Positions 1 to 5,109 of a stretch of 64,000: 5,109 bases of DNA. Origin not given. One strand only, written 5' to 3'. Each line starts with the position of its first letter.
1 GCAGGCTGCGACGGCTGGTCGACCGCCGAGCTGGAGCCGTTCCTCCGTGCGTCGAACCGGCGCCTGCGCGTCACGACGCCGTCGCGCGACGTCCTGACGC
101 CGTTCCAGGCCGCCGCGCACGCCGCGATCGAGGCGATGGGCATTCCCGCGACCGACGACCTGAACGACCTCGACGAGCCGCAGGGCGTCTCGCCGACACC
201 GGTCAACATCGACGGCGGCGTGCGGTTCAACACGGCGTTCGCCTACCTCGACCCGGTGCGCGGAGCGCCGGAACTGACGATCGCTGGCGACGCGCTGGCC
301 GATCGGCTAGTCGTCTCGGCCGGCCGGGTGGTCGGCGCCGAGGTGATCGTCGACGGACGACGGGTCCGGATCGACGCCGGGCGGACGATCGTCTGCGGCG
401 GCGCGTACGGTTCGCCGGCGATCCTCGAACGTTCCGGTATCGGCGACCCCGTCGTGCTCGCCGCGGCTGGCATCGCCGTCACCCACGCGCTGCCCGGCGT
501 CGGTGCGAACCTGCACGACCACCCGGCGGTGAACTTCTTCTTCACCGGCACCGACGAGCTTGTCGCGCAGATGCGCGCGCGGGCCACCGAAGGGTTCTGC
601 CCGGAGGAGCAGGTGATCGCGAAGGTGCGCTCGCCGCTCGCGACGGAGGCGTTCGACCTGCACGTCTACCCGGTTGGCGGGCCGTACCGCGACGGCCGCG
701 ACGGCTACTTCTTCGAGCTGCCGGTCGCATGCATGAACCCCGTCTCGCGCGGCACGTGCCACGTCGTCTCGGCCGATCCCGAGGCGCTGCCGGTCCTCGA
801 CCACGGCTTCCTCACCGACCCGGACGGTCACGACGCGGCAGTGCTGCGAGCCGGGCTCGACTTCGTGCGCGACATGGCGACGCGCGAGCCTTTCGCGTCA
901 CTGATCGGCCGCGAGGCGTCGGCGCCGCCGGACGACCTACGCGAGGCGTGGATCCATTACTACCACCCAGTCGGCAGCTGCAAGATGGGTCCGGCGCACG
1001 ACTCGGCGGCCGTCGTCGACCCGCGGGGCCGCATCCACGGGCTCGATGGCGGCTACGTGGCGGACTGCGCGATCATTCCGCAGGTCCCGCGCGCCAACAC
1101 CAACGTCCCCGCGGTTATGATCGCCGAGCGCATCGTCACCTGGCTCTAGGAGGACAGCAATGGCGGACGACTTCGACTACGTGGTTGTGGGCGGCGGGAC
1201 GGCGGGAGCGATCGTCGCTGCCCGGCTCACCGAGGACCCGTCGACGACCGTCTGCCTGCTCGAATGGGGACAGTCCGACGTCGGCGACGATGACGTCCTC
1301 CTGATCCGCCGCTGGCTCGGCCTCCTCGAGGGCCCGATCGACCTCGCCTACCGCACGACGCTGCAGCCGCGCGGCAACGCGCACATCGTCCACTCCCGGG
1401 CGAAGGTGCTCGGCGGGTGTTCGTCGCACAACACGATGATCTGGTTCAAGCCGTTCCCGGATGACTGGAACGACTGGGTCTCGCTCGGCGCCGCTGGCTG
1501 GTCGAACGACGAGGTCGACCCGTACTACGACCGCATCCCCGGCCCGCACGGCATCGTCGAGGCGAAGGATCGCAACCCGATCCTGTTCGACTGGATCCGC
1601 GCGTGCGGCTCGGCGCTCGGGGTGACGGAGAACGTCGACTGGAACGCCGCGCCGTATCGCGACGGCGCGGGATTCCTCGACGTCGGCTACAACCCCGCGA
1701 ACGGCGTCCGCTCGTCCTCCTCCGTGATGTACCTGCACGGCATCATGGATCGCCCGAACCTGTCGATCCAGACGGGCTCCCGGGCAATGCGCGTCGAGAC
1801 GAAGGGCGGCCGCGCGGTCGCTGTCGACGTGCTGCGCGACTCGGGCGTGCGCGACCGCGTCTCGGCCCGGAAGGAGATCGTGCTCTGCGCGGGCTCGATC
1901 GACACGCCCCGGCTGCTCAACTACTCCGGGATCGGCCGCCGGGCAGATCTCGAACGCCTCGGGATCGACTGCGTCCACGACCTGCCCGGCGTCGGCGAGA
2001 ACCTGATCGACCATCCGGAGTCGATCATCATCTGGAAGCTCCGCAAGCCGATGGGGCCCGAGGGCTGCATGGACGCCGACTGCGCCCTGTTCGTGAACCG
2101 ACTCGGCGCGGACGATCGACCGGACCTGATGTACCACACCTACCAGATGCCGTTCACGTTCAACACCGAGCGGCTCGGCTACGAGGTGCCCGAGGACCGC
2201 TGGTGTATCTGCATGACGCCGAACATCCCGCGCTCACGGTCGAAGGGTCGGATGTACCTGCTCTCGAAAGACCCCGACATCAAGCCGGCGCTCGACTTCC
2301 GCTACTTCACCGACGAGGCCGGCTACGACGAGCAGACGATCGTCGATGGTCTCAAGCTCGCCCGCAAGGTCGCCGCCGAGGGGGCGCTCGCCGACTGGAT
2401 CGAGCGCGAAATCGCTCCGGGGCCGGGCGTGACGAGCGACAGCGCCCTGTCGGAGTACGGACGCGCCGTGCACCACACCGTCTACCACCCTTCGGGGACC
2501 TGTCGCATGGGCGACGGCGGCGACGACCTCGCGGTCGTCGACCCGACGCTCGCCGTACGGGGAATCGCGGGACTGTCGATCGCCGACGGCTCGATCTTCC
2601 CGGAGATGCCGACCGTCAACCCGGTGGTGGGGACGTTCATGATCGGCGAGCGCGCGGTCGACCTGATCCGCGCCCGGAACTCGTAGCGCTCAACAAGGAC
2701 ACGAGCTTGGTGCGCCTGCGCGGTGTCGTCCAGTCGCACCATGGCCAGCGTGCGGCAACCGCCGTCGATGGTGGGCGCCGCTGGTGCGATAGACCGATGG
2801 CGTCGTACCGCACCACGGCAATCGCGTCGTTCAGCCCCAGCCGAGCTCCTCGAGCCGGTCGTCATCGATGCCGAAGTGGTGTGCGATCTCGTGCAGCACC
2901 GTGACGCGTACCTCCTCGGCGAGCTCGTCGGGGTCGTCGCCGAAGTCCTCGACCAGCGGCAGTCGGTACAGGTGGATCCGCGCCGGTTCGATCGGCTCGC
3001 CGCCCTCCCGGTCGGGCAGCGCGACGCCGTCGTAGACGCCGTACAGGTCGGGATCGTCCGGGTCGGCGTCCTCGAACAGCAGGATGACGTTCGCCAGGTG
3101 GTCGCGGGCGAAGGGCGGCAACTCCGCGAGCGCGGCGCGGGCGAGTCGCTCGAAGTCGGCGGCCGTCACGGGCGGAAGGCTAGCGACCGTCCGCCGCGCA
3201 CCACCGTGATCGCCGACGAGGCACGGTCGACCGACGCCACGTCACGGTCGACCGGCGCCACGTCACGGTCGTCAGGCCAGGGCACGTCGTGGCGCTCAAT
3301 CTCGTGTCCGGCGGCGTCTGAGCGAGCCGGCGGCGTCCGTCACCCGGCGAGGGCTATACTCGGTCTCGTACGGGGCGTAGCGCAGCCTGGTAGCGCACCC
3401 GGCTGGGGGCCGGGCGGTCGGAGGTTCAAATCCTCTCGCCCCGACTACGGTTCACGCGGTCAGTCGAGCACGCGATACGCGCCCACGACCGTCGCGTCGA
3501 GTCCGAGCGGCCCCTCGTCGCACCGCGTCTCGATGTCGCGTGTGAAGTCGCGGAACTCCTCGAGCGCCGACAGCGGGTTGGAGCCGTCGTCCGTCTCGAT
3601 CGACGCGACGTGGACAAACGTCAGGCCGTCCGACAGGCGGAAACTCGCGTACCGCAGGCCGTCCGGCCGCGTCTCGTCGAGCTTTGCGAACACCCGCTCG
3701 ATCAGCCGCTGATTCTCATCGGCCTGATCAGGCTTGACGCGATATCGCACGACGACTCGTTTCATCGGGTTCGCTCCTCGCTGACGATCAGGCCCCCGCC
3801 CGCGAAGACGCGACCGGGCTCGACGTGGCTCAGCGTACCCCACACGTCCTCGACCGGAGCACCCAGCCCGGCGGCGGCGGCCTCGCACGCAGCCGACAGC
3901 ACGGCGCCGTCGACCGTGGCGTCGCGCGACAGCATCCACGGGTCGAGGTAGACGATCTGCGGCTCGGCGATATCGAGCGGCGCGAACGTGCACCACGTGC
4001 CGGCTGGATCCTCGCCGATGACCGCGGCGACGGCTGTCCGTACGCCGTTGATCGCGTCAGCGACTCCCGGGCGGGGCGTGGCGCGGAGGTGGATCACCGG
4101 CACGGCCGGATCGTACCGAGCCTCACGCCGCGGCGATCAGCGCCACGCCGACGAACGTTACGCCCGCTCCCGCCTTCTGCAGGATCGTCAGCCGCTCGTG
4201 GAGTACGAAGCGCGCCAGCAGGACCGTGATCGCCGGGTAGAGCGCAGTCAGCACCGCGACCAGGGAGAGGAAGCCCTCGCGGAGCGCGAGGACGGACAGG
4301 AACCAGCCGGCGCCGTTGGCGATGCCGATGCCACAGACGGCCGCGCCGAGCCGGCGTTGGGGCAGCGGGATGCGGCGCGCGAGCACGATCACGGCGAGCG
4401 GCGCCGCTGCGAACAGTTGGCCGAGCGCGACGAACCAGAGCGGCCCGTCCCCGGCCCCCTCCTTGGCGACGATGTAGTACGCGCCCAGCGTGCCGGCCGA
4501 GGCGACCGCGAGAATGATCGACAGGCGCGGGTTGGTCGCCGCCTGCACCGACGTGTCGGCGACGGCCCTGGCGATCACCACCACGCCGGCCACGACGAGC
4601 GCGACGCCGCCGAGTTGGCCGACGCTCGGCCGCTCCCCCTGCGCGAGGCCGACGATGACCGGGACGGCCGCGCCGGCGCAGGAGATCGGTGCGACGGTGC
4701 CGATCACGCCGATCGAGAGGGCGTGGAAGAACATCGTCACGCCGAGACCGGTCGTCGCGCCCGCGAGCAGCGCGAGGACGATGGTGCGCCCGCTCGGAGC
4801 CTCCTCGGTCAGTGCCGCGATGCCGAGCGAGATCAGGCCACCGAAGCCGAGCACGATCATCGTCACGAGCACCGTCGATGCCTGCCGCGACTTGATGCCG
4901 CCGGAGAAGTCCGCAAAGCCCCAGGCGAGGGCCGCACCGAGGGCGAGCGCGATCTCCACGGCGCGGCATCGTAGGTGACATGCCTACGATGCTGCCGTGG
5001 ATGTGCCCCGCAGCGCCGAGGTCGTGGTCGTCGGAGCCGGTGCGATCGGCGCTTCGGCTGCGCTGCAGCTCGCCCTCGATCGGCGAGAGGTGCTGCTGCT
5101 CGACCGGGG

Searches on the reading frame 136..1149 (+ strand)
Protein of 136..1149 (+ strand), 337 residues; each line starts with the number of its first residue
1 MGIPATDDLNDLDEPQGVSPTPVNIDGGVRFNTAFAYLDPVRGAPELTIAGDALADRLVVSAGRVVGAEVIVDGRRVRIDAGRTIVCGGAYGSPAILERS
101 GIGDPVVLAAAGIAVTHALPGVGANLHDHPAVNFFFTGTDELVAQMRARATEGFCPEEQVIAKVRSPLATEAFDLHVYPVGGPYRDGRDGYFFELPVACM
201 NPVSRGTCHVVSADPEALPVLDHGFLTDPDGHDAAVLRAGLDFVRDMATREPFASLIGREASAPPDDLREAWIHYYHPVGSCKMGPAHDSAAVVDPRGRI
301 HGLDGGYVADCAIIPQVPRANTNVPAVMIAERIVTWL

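Call 31: search_protein_families(library=pfam, proteins=[window:136-1149:+], max_evalue=0.01)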
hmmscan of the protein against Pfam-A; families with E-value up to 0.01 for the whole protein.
window:136-1149:+ (337 aa): 3 families
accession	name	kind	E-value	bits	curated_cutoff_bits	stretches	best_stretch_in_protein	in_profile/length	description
PF05199.19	GMC_oxred_C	-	5.4e-28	98.7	24.6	1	202-330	1-139/139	GMC oxidoreductase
PF00732.25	GMC_oxred_N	-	1.5e-14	54.8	23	1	2-131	98-218/218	GMC oxidoreductase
PF00890.30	FAD_binding_2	-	0.00088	19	20.4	0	47-93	157-206/414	FAD binding domain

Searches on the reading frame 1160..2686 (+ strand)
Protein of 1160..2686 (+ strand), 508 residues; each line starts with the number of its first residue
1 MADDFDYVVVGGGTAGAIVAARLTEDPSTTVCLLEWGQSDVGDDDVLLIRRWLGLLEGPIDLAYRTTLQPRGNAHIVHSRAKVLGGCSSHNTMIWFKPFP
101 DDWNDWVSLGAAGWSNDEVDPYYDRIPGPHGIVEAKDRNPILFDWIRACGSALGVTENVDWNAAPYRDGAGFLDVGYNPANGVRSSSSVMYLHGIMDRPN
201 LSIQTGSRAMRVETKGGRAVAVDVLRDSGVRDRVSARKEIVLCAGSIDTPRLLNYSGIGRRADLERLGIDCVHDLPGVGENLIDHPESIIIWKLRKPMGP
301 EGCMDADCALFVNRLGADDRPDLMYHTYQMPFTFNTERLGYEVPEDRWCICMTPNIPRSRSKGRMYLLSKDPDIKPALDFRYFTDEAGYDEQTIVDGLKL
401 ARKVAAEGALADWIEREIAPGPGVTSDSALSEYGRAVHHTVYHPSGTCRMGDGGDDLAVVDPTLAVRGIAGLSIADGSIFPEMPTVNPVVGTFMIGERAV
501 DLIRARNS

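Call 31: search_protein_families(library=pfam, proteins=[window:1160-2686:+], max_evalue=0.01)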
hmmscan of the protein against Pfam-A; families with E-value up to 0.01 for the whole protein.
window:1160-2686:+ (508 aa): 3 families
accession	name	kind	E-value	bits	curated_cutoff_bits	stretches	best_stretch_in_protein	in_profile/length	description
PF00732.25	GMC_oxred_N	-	7.4e-40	137.5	23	1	5-287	1-218/218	GMC oxidoreductase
PF05199.19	GMC_oxred_C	-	3.1e-33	115.7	24.6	1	360-496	2-139/139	GMC oxidoreductase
PF01266.30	DAO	-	0.0075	16.3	27.9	0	6-37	1-31/353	FAD dependent oxidoreductase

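Call 63: find_encoding_contigs(protein=window:1160-2686:+, flank=10000, max_places=2)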
Protein window:1160-2686:+ (508 aa): no gene with exactly this product is on record in the collection.

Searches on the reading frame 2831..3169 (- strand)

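Call 72: search_protein_families(library=pfam, proteins=[window:2831-3169:-], max_evalue=0.001)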
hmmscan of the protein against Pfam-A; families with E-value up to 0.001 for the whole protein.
window:2831-3169:- (112 aa): 1 family
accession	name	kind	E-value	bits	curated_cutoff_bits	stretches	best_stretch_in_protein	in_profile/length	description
PF06262.17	Zincin_1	-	3.2e-24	85.2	22.4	1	27-111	3-97/97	Zincin-like metallopeptidase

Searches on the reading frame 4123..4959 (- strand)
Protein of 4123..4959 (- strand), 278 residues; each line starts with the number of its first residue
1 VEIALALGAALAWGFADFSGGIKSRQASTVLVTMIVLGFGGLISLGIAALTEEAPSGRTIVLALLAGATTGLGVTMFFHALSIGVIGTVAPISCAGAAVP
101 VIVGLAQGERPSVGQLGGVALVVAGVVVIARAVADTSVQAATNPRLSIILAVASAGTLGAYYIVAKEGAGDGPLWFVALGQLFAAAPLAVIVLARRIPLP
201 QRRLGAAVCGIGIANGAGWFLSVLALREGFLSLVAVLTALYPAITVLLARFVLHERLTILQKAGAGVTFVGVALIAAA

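Call 31: search_protein_families(library=pfam, proteins=[window:4123-4959:-], max_evalue=0.01)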
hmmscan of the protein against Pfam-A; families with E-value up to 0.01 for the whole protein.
window:4123-4959:- (278 aa): 1 family
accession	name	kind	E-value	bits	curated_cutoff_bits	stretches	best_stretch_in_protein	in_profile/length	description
PF00892.27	EamA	-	1.6e-26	93.6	28.2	2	147-276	3-134/135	EamA-like transporter family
